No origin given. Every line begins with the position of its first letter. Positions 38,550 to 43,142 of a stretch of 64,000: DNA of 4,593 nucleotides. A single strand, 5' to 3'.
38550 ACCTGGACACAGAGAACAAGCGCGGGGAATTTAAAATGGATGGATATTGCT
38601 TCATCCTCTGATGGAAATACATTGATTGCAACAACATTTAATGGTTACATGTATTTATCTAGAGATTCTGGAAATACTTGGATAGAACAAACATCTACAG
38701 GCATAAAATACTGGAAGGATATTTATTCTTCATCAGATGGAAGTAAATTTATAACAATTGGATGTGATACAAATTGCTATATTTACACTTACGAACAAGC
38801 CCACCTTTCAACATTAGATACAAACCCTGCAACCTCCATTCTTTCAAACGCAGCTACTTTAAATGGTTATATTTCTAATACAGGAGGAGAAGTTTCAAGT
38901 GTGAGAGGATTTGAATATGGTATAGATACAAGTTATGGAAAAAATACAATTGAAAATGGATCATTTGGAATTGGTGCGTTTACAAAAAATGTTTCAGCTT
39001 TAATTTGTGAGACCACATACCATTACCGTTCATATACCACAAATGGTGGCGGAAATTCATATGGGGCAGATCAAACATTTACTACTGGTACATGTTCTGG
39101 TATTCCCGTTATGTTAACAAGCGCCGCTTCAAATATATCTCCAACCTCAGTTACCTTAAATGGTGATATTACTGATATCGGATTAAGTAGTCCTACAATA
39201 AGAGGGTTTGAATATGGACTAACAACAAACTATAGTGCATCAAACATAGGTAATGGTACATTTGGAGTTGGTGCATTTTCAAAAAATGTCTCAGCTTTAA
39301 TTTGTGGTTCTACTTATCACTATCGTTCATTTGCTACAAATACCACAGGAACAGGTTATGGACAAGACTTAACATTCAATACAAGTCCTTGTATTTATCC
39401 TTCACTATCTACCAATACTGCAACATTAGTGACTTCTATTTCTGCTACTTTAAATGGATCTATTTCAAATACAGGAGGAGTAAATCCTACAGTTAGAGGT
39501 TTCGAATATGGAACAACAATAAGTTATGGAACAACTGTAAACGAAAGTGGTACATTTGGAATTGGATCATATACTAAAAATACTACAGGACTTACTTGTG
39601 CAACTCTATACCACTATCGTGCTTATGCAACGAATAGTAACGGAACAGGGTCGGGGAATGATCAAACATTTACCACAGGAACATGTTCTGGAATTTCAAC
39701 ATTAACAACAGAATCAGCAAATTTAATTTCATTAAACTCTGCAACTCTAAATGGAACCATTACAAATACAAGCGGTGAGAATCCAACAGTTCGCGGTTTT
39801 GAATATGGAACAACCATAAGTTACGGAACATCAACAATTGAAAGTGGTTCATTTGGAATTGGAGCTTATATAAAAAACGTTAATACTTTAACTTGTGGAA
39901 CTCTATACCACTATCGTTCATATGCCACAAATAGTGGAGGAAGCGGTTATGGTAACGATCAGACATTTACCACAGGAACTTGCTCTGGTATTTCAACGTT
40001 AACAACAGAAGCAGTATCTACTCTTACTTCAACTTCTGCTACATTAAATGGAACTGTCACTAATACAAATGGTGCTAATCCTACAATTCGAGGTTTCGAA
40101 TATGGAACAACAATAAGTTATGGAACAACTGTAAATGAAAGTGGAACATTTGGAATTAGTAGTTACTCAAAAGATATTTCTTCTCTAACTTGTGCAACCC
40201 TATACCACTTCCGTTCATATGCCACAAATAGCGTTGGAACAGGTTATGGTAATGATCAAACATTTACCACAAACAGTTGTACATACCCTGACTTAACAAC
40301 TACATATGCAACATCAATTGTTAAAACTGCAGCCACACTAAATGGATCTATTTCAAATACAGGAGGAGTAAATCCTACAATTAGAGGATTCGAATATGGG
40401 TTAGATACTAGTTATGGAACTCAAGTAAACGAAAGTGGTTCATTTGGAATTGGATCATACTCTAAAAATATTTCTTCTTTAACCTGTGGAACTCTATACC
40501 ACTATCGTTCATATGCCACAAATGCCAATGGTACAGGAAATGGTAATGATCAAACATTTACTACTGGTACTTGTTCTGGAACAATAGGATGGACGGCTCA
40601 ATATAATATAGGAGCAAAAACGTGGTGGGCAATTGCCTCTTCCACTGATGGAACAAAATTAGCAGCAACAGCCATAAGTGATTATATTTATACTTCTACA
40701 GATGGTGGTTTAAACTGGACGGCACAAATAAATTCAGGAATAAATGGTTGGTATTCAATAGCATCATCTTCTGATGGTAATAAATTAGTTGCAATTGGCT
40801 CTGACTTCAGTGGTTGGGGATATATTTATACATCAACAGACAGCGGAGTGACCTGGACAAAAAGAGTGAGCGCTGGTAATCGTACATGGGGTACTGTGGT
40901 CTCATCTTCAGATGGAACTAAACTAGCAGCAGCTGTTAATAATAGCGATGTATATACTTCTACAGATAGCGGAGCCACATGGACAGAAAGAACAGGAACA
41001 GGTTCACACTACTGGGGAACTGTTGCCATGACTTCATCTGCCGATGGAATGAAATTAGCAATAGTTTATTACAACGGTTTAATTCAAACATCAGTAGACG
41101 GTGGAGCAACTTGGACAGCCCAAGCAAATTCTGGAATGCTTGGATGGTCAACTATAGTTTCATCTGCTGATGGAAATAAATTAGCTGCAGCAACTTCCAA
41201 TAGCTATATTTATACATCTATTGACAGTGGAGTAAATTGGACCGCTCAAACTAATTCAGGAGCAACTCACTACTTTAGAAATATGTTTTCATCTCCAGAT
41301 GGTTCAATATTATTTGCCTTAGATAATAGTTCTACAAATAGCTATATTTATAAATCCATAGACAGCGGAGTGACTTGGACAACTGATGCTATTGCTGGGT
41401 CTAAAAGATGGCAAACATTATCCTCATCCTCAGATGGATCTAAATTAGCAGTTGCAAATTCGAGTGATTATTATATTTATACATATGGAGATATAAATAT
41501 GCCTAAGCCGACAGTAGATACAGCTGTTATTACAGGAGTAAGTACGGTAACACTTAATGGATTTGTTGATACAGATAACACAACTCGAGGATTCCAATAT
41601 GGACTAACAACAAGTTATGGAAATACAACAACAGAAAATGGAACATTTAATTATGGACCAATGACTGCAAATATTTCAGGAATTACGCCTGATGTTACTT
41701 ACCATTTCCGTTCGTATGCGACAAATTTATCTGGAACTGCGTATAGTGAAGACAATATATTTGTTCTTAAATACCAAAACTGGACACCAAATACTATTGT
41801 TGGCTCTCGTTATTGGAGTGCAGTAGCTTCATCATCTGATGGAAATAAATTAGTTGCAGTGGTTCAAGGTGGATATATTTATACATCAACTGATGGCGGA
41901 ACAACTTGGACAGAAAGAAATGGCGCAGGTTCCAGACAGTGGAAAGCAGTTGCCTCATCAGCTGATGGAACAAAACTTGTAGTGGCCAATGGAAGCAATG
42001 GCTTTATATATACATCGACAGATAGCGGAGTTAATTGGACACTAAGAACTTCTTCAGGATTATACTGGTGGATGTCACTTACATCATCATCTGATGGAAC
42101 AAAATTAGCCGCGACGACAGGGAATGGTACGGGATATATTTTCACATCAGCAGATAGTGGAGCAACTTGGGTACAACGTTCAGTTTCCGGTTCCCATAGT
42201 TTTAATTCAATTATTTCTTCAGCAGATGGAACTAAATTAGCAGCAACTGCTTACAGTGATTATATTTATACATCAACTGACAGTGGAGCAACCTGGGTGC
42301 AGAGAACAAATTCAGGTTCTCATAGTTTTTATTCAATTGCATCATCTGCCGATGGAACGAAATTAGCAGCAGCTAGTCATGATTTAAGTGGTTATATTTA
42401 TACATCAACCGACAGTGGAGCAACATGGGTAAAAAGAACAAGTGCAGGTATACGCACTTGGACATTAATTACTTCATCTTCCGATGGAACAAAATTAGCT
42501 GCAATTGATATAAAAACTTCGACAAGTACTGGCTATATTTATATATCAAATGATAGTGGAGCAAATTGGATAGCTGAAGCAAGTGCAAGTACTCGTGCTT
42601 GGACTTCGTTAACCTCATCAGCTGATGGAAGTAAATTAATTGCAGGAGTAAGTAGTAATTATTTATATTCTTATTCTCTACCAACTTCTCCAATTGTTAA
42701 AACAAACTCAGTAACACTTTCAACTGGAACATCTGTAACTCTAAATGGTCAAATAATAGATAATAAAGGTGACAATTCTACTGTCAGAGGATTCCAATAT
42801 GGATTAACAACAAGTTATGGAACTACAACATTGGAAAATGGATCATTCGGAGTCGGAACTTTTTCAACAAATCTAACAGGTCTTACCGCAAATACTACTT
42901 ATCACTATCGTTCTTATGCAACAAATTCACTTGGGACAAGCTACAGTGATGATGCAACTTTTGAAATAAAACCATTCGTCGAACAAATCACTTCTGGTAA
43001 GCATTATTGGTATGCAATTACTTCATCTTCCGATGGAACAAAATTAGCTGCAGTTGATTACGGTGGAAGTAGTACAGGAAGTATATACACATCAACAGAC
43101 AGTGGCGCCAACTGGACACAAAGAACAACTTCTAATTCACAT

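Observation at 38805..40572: Six tandem ~294-bp FN3-like repeats with near-identical DNA: likely recombination/length-variation hotspot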

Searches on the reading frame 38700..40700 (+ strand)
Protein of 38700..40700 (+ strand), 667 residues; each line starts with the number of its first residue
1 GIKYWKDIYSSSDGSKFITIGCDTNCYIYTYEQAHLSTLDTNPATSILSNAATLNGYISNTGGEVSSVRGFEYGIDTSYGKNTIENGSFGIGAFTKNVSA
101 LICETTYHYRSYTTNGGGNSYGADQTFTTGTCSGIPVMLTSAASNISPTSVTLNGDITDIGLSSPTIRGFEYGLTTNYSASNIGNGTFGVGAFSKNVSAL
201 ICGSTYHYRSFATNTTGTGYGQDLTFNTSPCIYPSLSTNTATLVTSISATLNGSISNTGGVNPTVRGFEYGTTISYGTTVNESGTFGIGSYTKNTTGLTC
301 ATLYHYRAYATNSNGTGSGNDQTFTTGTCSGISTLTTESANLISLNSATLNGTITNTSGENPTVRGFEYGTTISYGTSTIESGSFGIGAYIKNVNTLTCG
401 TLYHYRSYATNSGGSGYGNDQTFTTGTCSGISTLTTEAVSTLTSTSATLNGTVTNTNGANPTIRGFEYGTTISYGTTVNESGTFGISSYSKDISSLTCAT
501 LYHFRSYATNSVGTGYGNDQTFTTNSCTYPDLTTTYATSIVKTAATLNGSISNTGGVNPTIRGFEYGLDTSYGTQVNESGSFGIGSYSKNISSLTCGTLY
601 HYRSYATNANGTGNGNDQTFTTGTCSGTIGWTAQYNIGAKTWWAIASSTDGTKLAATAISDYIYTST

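Call 54: find_homologous_proteins(query=window:38700-40700:+, max_evalue=1e-30)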
Query window:38700-40700:+ (667 aa): 1521 proteins with E <= 1e-30 among 8000 candidates; the best 120 are listed.
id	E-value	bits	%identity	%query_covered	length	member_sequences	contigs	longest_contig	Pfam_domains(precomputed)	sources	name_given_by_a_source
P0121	3.2e-196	672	38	89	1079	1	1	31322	PF25059.2,PF17964.8,PF00041.28,PF16656.12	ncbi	-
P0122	6.4e-188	645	50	94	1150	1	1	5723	PF01471.24,PF02012.27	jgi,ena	-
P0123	7.9e-169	581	41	86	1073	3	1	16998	PF25059.2,PF00041.28,PF16656.12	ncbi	-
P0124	2.3e-162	560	40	88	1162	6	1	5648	PF16655.13,PF25059.2,PF23376.2,PF00041.28,PF16656.12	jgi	jgi:phosphodiesterase/alkaline phosphatase D-like protein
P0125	1.7e-152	528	38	88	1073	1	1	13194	PF25059.2,PF17964.8,PF00041.28,PF16656.12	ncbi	-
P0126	2.2e-152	527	40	87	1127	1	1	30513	PF16655.13,PF25059.2,PF13385.14,PF00028.24,PF07660.20,PF00041.28,PF16656.12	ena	-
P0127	9.6e-148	512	41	88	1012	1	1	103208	PF09603.16,PF16655.13,PF25059.2,PF00041.28,PF16656.12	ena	-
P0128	5.1e-136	473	41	90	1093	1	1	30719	PF16655.13,PF25059.2,PF23376.2,PF22433.4,PF00041.28,PF16656.12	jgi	jgi:phosphodiesterase/alkaline phosphatase D-like protein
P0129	7.9e-136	472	40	88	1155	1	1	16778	PF00041.28,PF16656.12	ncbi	-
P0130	1.8e-135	471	39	88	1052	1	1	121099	PF16655.13,PF25059.2,PF23376.2,PF00028.24,PF00017.31,PF17964.8,PF02010.22,PF26747.1,PF16656.12,PF26232.1,PF21510.4,PF00041.28,PF10179.16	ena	-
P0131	5.8e-135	470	39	88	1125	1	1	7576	PF16655.13,PF25059.2,PF23376.2,PF25788.3,PF22433.4,PF09294.17,PF00041.28,PF10179.16,PF16656.12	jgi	jgi:phosphodiesterase/alkaline phosphatase D-like protein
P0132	7.8e-134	466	42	88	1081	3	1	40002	PF16655.13,PF25059.2,PF23376.2,PF00041.28,PF26747.1,PF10179.16,PF16656.12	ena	-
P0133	1.2e-133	465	35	91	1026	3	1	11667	PF16655.13,PF16974.12,PF25059.2,PF00041.28,PF16656.12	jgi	-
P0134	7.1e-129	449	38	87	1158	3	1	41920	PF16655.13,PF25059.2,PF23376.2,PF21466.4,PF22433.4,PF00041.28,PF10179.16,PF16656.12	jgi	jgi:phosphodiesterase/alkaline phosphatase D-like protein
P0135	4.7e-126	440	46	78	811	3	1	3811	PF01471.24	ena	-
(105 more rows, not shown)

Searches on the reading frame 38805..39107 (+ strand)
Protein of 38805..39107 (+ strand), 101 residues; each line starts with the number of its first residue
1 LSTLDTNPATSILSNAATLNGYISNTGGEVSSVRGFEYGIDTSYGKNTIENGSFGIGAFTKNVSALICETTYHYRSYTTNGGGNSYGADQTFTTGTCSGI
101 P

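Call 10: search_protein_families(library=pfam, proteins=[window:38805-39107:+], max_evalue=10)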
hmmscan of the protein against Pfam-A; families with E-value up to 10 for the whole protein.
window:38805-39107:+ (101 aa): 0 families

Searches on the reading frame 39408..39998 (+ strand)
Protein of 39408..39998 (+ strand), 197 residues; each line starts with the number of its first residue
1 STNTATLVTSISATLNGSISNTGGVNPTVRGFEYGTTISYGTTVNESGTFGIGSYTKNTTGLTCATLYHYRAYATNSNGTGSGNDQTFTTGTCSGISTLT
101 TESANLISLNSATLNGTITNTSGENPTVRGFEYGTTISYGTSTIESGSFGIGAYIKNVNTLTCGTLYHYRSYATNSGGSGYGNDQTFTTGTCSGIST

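Call 28: predict_structure(alignment_id=A1)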
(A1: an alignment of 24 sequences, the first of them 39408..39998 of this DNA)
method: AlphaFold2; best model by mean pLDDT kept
length: 197 residues; sequences in the alignment: 24
mean_pLDDT: 77.9   pTM: 0.50
mean pLDDT of the five models: 77.9, 76.3, 68.4, 53.9, 42.2
residues with pLDDT >= 90: 41; 70-90: 103; 50-70: 48; < 50: 5
segments of 3 or more residues with pLDDT < 50: 195-197
pLDDT, mean of each block of 10 residues (from residue 1): 88 84 62 84 58 79 86 77 89 69 91 85 64 82 59 85 91 72 90 61
secondary structure, 60 per line:
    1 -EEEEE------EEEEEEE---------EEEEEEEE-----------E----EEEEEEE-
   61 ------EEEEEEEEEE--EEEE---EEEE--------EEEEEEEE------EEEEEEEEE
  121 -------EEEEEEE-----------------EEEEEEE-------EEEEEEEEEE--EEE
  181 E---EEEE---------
elements in order: E2-6 E13-19 E29-36 E53-59 E67-76 E79-82 E86-89 E98-105 E112-120 E128-134 E152-158 E166-175 E178-181 E185-188
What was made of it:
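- On Fibronectin type III (FN3) fold: The AF2 model of U5-U6 (pLDDT 77.9) has 7 strands per unit (call 28).
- AF2 model of U5-U6, pLDDT 77.9, seven strands per unit (call 28).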

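Call 32: fold_search(model_id=the predicted structure, library=pdb)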
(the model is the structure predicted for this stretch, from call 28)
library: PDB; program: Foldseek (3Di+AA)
matches with E <= 10: 1949; with E <= 0.001: 231
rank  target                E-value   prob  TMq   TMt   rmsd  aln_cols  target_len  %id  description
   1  6tpv_A                1.5e-07  1.00  0.40  0.41  10.4       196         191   20  Crystal structures of FNIII domain one and two of the human leucocyte common antigen-related protein, LAR (released 2020-05-13)
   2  6z3m_E                1.6e-07  1.00  0.43  0.41  11.0       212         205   16  Repulsive Guidance Molecule B (RGMB) in complex with Growth Differentiation Factor 5 (GDF5) and Neogenin 1 (NEO1). (released 2020-07-01)
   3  4bq6_A                2.1e-07  1.00  0.42  0.40  10.6       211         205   16  Crystal structure of the RGMB-NEO1 complex form 1 (released 2013-06-12)
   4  2ibb                  2.2e-07  1.00  0.38  0.36  17.6       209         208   13  Crystal Structure of the First and Second FNIII Domains of Ihog (released 2006-10-24)
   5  4bq7_A                2.9e-07  1.00  0.42  0.41  10.6       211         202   16  Crystal structure of the RGMB-Neo1 complex form 2 (released 2013-06-12)
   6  4bq8_A                3.7e-07  1.00  0.42  0.42  10.8       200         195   16  Crystal structure of the RGMB-NEO1 complex form 3 (released 2013-06-12)
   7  4yfe_A                3.7e-07  1.00  0.40  0.41  11.1       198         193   14  Crystal structure of PTP delta Fn1-Fn2 (released 2015-05-06)
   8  6tpv_B                4.1e-07  1.00  0.42  0.42  10.6       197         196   18  Crystal structures of FNIII domain one and two of the human leucocyte common antigen-related protein, LAR (released 2020-05-13)
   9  4bqc_A                4.1e-07  1.00  0.40  0.40  10.2       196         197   17  Crystal structure of the FN5 and FN6 domains of NEO1 bound to SOS (released 2013-06-12)
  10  8q6t_I                6.2e-07  1.00  0.51  0.13   6.1       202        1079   21  Helical reconstruction of the relaxed thick filament from FIB milled left ventricular mouse myofibrils (released 2023-11-01)
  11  2ibg_A                6.8e-07  1.00  0.39  0.37  17.6       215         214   15  Crystal Structure of Hedgehog Bound to the FNIII Domains of Ihog (released 2006-10-24)
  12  6tpw                  7.2e-07  1.00  0.42  0.24  11.0       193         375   19  Crystal structures of FNIII domain one through four of the human leucocyte common antigen-related protein ( LAR) (released 2020-05-13)
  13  4bqb_C                7.6e-07  1.00  0.41  0.40  10.6       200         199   16  Crystal structure of the FN5 and FN6 domains of NEO1, form 2 (released 2013-06-12)
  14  7y8s_A                7.6e-07  1.00  0.34  0.26  16.4       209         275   15  Crystal structure of sDscam FNIII1-3 domains, isoform beta2v6 (released 2023-05-24)
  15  2ibg_B                8.4e-07  1.00  0.39  0.37  17.5       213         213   15  Crystal Structure of Hedgehog Bound to the FNIII Domains of Ihog (released 2006-10-24)
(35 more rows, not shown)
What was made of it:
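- On Fibronectin type III (FN3) fold: All top 50 Foldseek PDB hits are FNIII tandems with probability 1.00 (call 32).
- Closest known: Tandem FN3 / Ig-like stalks of bacterial fibrillar adhesins and giant surface proteins. Same: Fold confirmed as FN3 (calls 28, 32).
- Top 50 Foldseek PDB hits are all FNIII tandems: LAR, neogenin, Ihog, titin, fibronectin; E about 1e-7 (call 32).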

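Call 59: search_solved_structures(query=A1, max_evalue=1)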
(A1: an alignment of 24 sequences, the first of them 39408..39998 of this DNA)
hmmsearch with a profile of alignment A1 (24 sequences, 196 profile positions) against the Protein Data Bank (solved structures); distinct sequences matched with E-value up to 1: 8.
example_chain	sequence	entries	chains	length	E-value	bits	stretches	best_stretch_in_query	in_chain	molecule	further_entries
8q6t_I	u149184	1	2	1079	4.1e-08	36.4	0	45-181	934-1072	Titin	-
4yfe_A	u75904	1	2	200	0.13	15.3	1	51-179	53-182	Receptor-type tyrosine-protein phosphatase delta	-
5e4s_A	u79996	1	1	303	0.2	14.6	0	154-180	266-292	Contactin-4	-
8bnq_A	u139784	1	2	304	0.33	13.9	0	57-183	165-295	Titin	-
4yfg_B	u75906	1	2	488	0.66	12.9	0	51-179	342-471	Receptor-type tyrosine-protein phosphatase delta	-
4yh7_A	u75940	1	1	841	0.68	12.9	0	51-179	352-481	Receptor-type tyrosine-protein phosphatase delta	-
8osd_A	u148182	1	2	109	0.77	12.7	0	58-85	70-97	Titin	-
4yfd_A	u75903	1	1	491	0.82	12.6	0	51-179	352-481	Receptor-type tyrosine-protein phosphatase delta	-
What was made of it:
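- On Fibronectin type III (FN3) fold: The profile against PDB sequences hits titin FnIII at 4e-8 (call 59).
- Profile search against PDB sequences hits titin FnIII at 4e-8 (call 59).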

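Call 60: search_protein_families(library=pfam, alignment_id=A1, max_evalue=1)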
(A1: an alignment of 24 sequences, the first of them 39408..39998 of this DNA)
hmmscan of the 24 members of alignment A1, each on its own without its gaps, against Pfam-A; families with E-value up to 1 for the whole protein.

A. member 1, window:39408-39998:+ (197 aa): 4 families
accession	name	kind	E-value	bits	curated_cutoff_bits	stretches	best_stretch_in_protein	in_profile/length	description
PF17964.7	Big_10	-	0.13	12.9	22.9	0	58-95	45-82/164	Bacterial Ig domain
PF10122.14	Zn_ribbon_Com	-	0.15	12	22.9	0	163-178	30-45/52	Mu-like prophage protein Com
PF25059.1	FN3_DSCAM-DSCAML_C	-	0.38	11.6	39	0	60-95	50-84/89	DSCAM/DSCAML C-terminal Fn3-like domain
PF00041.27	fn3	-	0.66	10.7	25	0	58-86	52-80/84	Fibronectin type III domain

B. families by the number of members that match (of 24 scanned): 19 families
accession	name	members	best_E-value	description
PF25059.1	FN3_DSCAM-DSCAML_C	14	0.0056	DSCAM/DSCAML C-terminal Fn3-like domain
PF00041.27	fn3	14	0.0066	Fibronectin type III domain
PF16974.11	NAR2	13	0.00093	High-affinity nitrate transporter accessory, Ig-like domain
PF10122.14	Zn_ribbon_Com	8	0.072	Mu-like prophage protein Com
PF17964.7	Big_10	7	0.037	Bacterial Ig domain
PF18412.6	Wza_C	4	0.094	Outer-membrane lipoprotein Wza C-terminal domain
PF09227.15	Bubble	4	0.18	Bubble protein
PF23412.1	zf_RING_Vps8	3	0.004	Vps8 RING zinc finger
PF06529.16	Vert_IL3-reg_TF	3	0.025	Vertebrate interleukin-3 regulated transcription factor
PF09811.14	Yae1_N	3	0.058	Essential protein Yae1, N terminal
PF01035.26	DNA_binding_1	2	0.077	6-O-methylguanine DNA methyltransferase, DNA binding domain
PF05191.20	ADK_lid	2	0.15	Adenylate kinase, active site lid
PF12582.13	DUF3757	1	0.0077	Protein of unknown function (DUF3757)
PF11999.13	Ice_binding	1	0.016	Ice-binding-like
PF24999.1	LAMB4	1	0.033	Laminin subunit beta-4-like domain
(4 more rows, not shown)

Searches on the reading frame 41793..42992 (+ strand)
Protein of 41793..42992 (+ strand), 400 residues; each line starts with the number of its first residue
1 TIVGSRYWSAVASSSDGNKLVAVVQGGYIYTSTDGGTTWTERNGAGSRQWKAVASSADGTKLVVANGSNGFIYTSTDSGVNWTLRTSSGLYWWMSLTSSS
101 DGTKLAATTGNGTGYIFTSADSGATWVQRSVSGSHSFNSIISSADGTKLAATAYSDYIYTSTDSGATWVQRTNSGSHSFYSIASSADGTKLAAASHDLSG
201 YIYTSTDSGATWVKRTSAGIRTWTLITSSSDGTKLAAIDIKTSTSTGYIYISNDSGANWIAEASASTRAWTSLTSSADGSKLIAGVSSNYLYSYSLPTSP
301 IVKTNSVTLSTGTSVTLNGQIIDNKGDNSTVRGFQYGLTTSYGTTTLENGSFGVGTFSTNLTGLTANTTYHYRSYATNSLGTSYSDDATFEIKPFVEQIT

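Call 44: predict_structure(alignment_id=A2)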
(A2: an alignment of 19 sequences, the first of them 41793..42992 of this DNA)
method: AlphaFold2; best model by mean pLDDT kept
length: 400 residues; sequences in the alignment: 19
mean_pLDDT: 89.7   pTM: 0.78
mean pLDDT of the five models: 89.7, 89.5, 88.8, 87.6, 86.7
residues with pLDDT >= 90: 258; 70-90: 117; 50-70: 23; < 50: 2
segments of 3 or more residues with pLDDT < 50: none
pLDDT, mean of each block of 10 residues (from residue 1): 83 93 95 91 93 97 92 96 91 95 96 87 94 89 98 93 96 92 97 92 96 93 95 93 81 88 84 90 90 78 83 85 81 86 86 91 87 87 88 64
secondary structure, 60 per line:
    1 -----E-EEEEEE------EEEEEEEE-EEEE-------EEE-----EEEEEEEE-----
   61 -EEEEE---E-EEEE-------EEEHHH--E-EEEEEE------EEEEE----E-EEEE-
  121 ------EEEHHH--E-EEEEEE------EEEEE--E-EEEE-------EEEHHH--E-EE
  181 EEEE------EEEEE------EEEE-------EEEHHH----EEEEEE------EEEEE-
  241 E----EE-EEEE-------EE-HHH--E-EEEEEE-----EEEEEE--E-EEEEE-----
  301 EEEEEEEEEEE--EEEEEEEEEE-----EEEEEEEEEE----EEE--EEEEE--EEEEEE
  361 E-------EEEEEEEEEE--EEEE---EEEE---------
elements in order: E8-13 E20-27 E29-32 E40-42 E48-55 E62-66 E72-75 E83-85 E93-98 E105-109 E116-119 E127-129 E137-142 E149-153 E158-161 E169-171 E179-184 E191-195 E202-205 E213-215 E223-228 E235-239 E249-252 E270-275 E281-286 E291-295 E301-311 E314-323 E329-338 E343-345 E348-352 E355-361 E369-378 E381-384 E388-391
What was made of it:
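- The 400-aa supermodule models as a 7-bladed propeller plus a beta-sandwich, pLDDT 89.7 (call 44).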

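Call 46: fold_search(model_id=the predicted structure, library=pdb)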
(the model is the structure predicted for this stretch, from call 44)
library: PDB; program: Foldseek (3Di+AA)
matches with E <= 10: 1992; with E <= 0.001: 1289
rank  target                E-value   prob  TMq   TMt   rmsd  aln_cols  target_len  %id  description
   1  7kn8_B                8.4e-15  1.00  0.58  0.34  19.6       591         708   11  Crystal structure of the GH74 xyloglucanase from Xanthomonas campestris (Xcc1752) (released 2021-05-26)
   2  7kn8_A                3.1e-14  1.00  0.59  0.35  13.6       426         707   14  Crystal structure of the GH74 xyloglucanase from Xanthomonas campestris (Xcc1752) (released 2021-05-26)
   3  2cn2_A                1.0e-13  1.00  0.60  0.36  16.8       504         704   12  Crystal Structures of Clostridium thermocellum Xyloglucanase (released 2006-05-22)
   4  6p2l_A                1.6e-13  1.00  0.58  0.36  19.1       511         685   16  Crystal structure of Niastella koreensis GH74 (NkGH74) enzyme (released 2019-07-31)
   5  6p2m_A                2.7e-13  1.00  0.60  0.36  17.7       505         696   14  Crystal structure of the Caldicellulosiruptor lactoaceticus GH74 (ClGH74a) enzyme in complex with LLG xyloglucan (released 2019-07-31)
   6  6p2k_A                7.5e-12  1.00  0.55  0.30  17.9       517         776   13  Crystal structure of AFV00434, an ancestral GH74 enzyme (released 2019-07-31)
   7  1l0q_A                9.2e-12  1.00  0.45  0.46  12.6       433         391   16  Tandem YVTN beta-propeller and PKD domains from an archaeal surface layer protein (released 2002-11-06)
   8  2ebs_A                1.1e-11  1.00  0.59  0.32  14.1       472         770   13  Crystal Structure Anaalysis of Oligoxyloglucan reducing-end-specific cellobiohydrolase (OXG-RCBH) D465N Mutant Complex (released 2007-06-26)
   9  8gef_B                2.1e-11  1.00  0.53  0.64   4.4       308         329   15  CryoEM structure of beta-2-adrenergic receptor in complex with nucleotide-free Gs heterotrimer (#16 of 20) (released 2024-03-06)
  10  8hmc_B                3.2e-11  1.00  0.54  0.21  11.6       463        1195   12  base module state 1 of Tetrahymena IFT-A (released 2023-06-14)
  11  5oj3_A                3.5e-11  1.00  0.53  0.65   5.0       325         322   16  YCF48 from Cyanidioschyzon merolae (released 2018-08-08)
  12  1sqj_B                3.5e-11  1.00  0.57  0.31  14.3       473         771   14  Crystal Structure Analysis of Oligoxyloglucan reducing-end-specific cellobiohydrolase (OXG-RCBH) (released 2004-07-20)
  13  9j87_C                4.4e-11  1.00  0.56  0.67   4.3       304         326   15  Structure of Receptor (released 2026-02-25)
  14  6p2k_B                6.6e-11  1.00  0.56  0.30  17.9       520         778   13  Crystal structure of AFV00434, an ancestral GH74 enzyme (released 2019-07-31)
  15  4n7e_A                7.3e-11  1.00  0.33  0.23  16.4       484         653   12  Crystal structure of the Vps10p domain of human sortilin/NTS3 in complex with AF38469 (released 2014-01-22)
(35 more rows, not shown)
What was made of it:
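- Closest known: Archaeal S-layer protein module, YVTN beta-propeller + PKD domain. Same: It ranks 7th among Foldseek PDB hits to the propeller+FN3 supermodule (E 9e-12, call 46).
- Closest known: Asp-box. Same: These are the top Foldseek hits (call 46).
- Best PDB matches are GH74 enzymes, the archaeal S-layer YVTN propeller+PKD (1L0Q), Ycf48 and sortilin (call 46).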
